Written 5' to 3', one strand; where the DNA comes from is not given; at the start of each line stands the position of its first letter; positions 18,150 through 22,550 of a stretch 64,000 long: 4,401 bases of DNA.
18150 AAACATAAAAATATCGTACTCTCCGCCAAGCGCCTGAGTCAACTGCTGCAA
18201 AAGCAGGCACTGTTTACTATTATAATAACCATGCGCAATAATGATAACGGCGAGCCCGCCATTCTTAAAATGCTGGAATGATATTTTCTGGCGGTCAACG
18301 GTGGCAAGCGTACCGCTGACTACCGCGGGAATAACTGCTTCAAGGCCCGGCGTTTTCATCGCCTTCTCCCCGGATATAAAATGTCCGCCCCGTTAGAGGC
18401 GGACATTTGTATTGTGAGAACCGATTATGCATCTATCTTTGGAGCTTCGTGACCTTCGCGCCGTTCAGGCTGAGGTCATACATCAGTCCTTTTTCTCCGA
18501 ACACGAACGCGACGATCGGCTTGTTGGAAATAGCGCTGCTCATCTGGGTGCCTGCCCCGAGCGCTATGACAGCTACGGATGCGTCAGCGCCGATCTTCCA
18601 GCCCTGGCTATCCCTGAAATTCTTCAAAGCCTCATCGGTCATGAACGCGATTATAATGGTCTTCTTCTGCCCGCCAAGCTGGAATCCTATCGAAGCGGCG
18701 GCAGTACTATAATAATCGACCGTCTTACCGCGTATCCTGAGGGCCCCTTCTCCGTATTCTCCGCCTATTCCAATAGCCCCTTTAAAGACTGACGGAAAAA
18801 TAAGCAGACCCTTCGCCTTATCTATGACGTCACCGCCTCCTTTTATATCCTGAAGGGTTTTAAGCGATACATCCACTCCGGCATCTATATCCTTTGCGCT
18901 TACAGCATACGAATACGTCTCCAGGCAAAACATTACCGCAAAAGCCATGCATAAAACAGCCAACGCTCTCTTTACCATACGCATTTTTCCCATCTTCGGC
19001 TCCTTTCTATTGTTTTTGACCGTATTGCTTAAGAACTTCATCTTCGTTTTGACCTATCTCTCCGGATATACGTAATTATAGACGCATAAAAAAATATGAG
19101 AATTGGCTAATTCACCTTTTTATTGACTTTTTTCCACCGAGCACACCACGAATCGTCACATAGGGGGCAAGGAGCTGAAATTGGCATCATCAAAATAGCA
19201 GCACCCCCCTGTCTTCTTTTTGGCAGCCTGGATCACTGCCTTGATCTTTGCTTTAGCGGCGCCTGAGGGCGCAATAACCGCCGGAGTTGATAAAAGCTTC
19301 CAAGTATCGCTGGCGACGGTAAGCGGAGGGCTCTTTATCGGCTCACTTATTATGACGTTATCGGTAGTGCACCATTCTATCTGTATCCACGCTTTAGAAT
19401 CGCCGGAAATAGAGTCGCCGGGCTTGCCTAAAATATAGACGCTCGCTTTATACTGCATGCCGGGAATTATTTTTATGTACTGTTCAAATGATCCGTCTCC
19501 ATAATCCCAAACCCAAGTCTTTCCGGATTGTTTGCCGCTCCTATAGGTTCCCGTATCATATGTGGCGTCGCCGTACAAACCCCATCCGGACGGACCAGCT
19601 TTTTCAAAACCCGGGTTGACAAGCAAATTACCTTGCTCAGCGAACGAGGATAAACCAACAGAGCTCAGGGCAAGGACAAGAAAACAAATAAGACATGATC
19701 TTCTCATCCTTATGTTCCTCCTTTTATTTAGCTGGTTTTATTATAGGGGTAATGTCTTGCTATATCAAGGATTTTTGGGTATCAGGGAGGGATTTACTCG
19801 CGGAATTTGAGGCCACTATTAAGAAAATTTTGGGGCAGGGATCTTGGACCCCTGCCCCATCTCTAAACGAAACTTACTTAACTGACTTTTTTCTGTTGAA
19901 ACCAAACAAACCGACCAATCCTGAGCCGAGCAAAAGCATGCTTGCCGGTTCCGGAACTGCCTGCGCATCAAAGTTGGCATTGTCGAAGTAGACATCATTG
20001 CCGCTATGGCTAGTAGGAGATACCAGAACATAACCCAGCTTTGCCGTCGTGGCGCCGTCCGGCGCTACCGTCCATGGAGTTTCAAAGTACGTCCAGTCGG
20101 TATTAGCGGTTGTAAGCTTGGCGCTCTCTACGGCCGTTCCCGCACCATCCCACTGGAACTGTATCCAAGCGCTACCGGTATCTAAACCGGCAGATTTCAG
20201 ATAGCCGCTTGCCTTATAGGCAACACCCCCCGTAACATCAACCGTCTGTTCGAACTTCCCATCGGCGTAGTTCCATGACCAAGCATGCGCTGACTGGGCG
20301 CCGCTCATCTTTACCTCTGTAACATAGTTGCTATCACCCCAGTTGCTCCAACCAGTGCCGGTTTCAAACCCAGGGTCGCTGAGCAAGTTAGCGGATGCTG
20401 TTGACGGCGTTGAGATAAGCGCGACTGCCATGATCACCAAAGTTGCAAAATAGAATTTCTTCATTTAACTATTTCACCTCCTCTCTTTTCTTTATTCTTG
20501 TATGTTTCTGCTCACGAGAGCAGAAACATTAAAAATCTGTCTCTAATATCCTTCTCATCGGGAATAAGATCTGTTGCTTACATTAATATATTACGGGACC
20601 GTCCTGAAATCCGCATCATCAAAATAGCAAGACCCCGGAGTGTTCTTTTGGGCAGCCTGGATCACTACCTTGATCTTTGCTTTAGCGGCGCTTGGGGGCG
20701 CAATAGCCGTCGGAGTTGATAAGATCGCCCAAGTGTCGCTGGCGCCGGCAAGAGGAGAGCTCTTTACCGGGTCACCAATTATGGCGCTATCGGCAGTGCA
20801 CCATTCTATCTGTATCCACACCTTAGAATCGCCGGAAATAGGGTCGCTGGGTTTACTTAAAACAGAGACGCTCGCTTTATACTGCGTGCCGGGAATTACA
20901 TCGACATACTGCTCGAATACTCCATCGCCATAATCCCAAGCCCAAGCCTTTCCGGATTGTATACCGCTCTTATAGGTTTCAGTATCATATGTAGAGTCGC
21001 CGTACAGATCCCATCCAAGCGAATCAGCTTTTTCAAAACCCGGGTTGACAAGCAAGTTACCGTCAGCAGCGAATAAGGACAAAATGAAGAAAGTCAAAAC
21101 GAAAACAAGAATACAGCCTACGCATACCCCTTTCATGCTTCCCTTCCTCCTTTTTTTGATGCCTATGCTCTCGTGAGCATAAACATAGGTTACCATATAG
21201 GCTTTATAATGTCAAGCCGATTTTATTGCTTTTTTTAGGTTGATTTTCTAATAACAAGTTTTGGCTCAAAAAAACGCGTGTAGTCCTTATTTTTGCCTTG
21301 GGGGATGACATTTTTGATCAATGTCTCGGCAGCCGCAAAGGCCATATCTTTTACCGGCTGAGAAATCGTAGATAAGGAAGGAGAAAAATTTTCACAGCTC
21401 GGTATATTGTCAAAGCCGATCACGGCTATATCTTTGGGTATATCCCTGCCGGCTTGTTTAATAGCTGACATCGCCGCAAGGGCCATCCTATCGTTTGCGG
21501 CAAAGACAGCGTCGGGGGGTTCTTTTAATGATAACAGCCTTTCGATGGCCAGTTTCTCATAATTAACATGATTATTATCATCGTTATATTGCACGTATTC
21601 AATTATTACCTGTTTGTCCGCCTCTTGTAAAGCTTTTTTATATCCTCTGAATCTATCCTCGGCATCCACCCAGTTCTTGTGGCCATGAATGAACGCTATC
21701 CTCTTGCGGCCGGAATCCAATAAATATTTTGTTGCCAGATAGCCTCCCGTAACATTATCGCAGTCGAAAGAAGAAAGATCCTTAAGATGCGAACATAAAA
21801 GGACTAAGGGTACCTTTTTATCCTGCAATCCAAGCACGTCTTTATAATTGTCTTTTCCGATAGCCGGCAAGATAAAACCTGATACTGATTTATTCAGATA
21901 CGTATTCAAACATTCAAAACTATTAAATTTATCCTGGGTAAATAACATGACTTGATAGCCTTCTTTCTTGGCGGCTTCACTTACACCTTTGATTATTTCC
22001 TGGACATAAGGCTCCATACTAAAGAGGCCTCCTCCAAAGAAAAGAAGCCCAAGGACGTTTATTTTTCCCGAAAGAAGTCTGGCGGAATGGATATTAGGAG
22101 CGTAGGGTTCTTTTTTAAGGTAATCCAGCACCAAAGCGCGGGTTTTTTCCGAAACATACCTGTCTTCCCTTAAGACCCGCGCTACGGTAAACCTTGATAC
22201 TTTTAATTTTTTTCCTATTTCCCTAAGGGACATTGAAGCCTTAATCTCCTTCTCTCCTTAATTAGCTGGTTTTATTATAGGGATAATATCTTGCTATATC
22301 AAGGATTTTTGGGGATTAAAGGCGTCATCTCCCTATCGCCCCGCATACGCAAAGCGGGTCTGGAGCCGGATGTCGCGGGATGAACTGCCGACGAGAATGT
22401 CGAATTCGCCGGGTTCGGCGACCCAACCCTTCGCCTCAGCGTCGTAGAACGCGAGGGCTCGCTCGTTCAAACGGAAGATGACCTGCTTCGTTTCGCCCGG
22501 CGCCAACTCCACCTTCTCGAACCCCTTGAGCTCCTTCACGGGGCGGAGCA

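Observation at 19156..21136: Three tandem secreted CBM-like paralogs with distinct fates: one gained a PEP-CTERM anchor, one sits behind the promoter cassette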

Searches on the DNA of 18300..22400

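Call 72: search_rna_families(source=window, start=18300, end=22400, threshold=evalue, max_evalue=1)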
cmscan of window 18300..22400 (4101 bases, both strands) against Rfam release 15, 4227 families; matches with E-value up to 1: 1.
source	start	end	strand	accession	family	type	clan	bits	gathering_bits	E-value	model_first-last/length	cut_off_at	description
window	21987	22044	+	RF01962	RMST_1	Gene; lncRNA;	-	23.4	40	0.023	1-61/61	no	Rhabdomyosarcoma 2 associated transcript conserved region 1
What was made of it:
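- No Rfam family matches (call 72).
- Tried and rejected: None were meaningful (call 72).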

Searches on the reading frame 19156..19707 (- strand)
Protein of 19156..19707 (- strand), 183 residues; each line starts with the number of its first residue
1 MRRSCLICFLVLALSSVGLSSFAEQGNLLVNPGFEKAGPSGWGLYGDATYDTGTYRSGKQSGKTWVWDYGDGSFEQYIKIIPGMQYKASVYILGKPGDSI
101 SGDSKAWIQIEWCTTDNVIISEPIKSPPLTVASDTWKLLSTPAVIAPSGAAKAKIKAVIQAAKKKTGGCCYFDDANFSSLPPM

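Call 4: search_protein_families(library=pfam, proteins=[window:19156-19707:-], max_evalue=1)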
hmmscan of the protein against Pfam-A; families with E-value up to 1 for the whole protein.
window:19156-19707:- (183 aa): 1 family
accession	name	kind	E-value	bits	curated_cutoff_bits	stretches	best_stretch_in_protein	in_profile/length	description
PF02018.23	CBM_4_9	-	7.4e-05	23.6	25.9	1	26-140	1-113/136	Carbohydrate binding domain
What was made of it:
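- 19156..19707 (-): Gene A (183 aa; WC317_00115, MFA5338541.1). An exported CBM_4_9-like beta-sandwich protein without an anchor, ending ..................*. Pfam CBM_4_9 scores 23.6 bits against a cut-off of 25.9 (call 4).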

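Call 5: search_protein_families(library=ncbifam, proteins=[window:19156-19707:-], max_evalue=1)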
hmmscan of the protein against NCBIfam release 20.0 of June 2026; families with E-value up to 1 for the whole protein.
window:19156-19707:- (183 aa): 0 families

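Call 20: search_solved_structures(query=A2, max_evalue=1, show_alignments=2)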
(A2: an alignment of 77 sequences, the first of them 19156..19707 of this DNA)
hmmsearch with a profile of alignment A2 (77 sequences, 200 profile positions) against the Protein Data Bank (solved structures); distinct sequences matched with E-value up to 1: 26.
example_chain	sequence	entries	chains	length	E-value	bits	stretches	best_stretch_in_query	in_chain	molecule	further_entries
4xup_A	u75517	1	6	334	2e-09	41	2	24-173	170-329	Endo-1,4-beta-xylanase C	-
8xmz_A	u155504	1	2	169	1.4e-08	38.2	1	28-155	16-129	T9SS C-terminal target domain-containing protein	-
2zex_A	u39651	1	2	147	2e-08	37.7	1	24-173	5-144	S-layer associated multidomain endoglucanase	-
2zew_A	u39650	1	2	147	2.4e-08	37.5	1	24-173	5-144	S-layer associated multidomain endoglucanase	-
2zey_A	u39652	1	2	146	2.7e-08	37.3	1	25-173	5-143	S-layer associated multidomain endoglucanase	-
3oea_A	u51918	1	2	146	2.8e-08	37.2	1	24-173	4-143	S-layer associated multidomain endoglucanase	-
3oeb_A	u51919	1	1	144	3.9e-08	36.8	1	25-173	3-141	S-layer associated multidomain endoglucanase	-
2xom_A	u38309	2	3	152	2.7e-07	34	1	19-105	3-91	ARABINOGALACTAN ENDO-1,4-BETA-GALACTOSIDASE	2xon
9fli_A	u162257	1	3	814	5.3e-07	33.1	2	23-100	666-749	Arabinogalactan endo-beta-1,4-galactanase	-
4xun_A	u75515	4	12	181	5.3e-05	26.6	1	24-174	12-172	Endo-1,4-beta-xylanase C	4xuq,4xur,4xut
1dyo_A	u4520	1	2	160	5.9e-05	26.4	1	32-166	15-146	ENDO-1,4-BETA-XYLANASE Y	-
4xuo_A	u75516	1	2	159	0.00012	25.4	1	18-138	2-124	Endo-1,4-beta-xylanase C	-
2zez_A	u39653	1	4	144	0.00042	23.6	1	25-173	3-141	S-layer associated multidomain endoglucanase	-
4q8k_A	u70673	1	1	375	0.00051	23.3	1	27-123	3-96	Alginase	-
1gui_A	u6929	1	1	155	0.002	21.4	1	37-174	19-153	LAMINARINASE 16A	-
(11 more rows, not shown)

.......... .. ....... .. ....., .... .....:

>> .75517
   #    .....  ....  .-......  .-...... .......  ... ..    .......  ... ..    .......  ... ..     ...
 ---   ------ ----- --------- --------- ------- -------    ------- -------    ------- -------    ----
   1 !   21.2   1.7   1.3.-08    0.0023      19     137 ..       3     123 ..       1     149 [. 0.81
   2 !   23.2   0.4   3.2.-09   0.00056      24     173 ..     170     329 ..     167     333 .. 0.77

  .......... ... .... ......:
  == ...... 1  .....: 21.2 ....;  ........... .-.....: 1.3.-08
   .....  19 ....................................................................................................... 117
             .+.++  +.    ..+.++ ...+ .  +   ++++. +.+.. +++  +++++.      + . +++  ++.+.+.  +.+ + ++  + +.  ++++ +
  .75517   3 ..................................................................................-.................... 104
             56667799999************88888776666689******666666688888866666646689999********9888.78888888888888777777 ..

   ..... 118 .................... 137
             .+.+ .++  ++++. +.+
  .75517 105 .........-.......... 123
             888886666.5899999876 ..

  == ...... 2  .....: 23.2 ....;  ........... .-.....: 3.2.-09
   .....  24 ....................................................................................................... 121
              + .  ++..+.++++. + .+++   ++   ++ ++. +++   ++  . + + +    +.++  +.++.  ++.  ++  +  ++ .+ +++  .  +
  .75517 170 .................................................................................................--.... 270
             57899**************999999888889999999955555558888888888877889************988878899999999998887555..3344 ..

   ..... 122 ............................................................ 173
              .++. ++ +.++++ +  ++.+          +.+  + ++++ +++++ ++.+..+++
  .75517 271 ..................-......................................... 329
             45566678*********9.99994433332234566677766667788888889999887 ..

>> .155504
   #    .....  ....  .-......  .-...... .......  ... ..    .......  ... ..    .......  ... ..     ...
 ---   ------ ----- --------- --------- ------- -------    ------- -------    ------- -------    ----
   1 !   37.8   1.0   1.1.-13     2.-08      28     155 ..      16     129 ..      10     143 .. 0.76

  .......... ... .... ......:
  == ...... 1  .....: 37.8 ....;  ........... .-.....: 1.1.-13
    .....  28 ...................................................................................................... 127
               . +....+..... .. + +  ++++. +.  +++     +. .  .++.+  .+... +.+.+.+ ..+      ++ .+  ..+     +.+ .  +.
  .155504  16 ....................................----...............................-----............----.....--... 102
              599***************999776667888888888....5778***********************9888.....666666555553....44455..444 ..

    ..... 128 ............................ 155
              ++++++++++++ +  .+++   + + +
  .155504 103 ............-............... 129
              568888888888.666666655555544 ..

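Call 27: predict_structure(alignment_id=A2)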
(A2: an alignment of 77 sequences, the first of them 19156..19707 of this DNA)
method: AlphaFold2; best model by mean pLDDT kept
length: 183 residues; sequences in the alignment: 77
mean_pLDDT: 88.4   pTM: 0.81
mean pLDDT of the five models: 88.4, 87.8, 87.4, 87.4, 86.7
residues with pLDDT >= 90: 127; 70-90: 29; 50-70: 23; < 50: 4
segments of 3 or more residues with pLDDT < 50: 19-22
pLDDT, mean of each block of 10 residues (from residue 1): 57 54 73 86 94 96 94 96 97 87 93 97 96 94 97 98 90 97 71
secondary structure, 60 per line:
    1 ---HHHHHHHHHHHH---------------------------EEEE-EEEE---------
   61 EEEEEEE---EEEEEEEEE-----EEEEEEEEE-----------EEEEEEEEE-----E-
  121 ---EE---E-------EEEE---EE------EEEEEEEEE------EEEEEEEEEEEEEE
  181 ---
elements in order: H4-15 E43-46 E48-51 E61-67 E71-79 E85-93 E105-113 E137-140 E152-160 E167-180
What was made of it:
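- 19156..19707 (-): The AF2 model has pLDDT 88.4 (call 27).
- The models are confident (call 27).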

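Call 30: fold_search(model_id=the predicted structure, library=pdb)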
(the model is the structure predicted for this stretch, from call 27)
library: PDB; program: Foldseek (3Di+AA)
matches with E <= 10: 1739; with E <= 0.001: 161
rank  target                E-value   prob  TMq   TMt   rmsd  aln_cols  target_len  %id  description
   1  5w6h_A                3.4e-08  1.00  0.64  0.18   3.1       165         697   13  Crystal structure of Bacteriophage CBA120 tailspike protein 4 enzymatically active domain (TSP4dN, orf213) (released 2018-10-24)
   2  2xom_A                3.9e-08  1.00  0.55  0.67   4.3       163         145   16  Atomic resolution structure of TmCBM61 in complex with beta-1,4- galactotriose (released 2010-09-08)
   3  2xon_L                5.1e-08  1.00  0.58  0.71   4.2       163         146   16  Structure of TmCBM61 in complex with beta-1,4-galactotriose at 1.4 A resolution (released 2010-09-08)
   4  8ic1_A                8.3e-08  1.00  0.62  0.26   3.6       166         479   12  endo-alpha-D-arabinanase EndoMA1 D51N mutant from Microbacterium arabinogalactanolyticum in complex with arabinooligos (released 2023-08-16)
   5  8hhv_A                1.1e-07  1.00  0.65  0.27   3.2       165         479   13  endo-alpha-D-arabinanase EndoMA1 from Microbacterium arabinogalactanolyticum (released 2023-08-16)
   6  2e31_A                1.6e-07  1.00  0.54  0.42   7.0       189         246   14  Structural basis for selection of glycosylated substrate by SCFFbs1 ubiquitin ligase (released 2007-03-20)
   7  1umh                  2.8e-07  1.00  0.55  0.54   6.9       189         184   14  Structural basis of sugar-recognizing ubiquitin ligase (released 2004-04-06)
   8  2zew_A                3.3e-07  1.00  0.57  0.69   4.4       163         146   13  Family 16 Cabohydrate Binding Domain Module 1 (released 2008-03-04)
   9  1umi_A                4.2e-07  1.00  0.54  0.54   7.0       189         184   14  Structural basis of sugar-recognizing ubiquitin ligase (released 2004-04-06)
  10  2c26                  5.5e-07  1.00  0.54  0.42   5.0       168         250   16  Structural basis for the promiscuous specificity of the carbohydrate- binding modules from the beta-sandwich super famil (released 2005-10-18)
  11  8xmz_A                5.8e-07  1.00  0.56  0.73   4.0       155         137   19  Crystal structure of a novel porphyran-binding carbohydrate binding module (released 2024-01-17)
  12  3oeb_A                6.8e-07  1.00  0.58  0.72   4.1       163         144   13  Crystal structure of the Q121E mutant of C.polysaccharolyticus CBM16-1 bound to mannopentaose (released 2010-08-25)
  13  3oea_A                7.2e-07  1.00  0.57  0.69   4.5       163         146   13  Crystal structure of the Q121E mutants of C.polysaccharolyticus CBM16-1 bound to cellopentaose (released 2010-08-25)
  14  8iq9_B                7.6e-07  1.00  0.67  0.24   2.7       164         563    8  Crystal structure of trimeric K2-2 TSP in complex with tetrasaccharide and octasaccharide (released 2024-02-21)
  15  2e33_A                7.6e-07  1.00  0.54  0.56   6.7       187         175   14  Structural basis for selection of glycosylated substrate by SCFFbs1 ubiquitin ligase (released 2007-03-20)
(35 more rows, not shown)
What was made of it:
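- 19156..19707 (-): Foldseek hits include CBM61, CBM16, CBM22 and CBM4 (call 30).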

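Call 80: search_protein_representatives(protein=window:19156-19707:-)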
Query: 183 residues. Proteins with E-value up to 0.001 (for the whole library): 364; up to 1e-10: 44; up to 1e-30: 2. The best 150 are listed.
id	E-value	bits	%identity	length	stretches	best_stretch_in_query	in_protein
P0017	9.8e-66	237.4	60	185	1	1-181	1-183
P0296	5.1e-35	137.3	67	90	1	1-89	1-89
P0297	1.5e-30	122.7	40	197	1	7-181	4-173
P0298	3.8e-25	105.1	31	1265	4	26-177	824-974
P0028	9.1e-24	100.6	39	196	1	2-179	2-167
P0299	8.0e-22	94.2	27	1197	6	29-181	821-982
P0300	4.5e-19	85.3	28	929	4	3-182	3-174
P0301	9.0e-19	84.3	30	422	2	26-179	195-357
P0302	3.7e-18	82.3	28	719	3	21-177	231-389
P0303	5.4e-18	81.7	29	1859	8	7-177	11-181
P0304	4.4e-17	78.8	30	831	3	27-182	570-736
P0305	5.4e-17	78.5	25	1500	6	18-180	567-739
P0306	1.5e-16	77.1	27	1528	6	16-177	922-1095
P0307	3.3e-16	75.9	29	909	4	28-176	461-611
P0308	3.3e-16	75.9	29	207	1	12-179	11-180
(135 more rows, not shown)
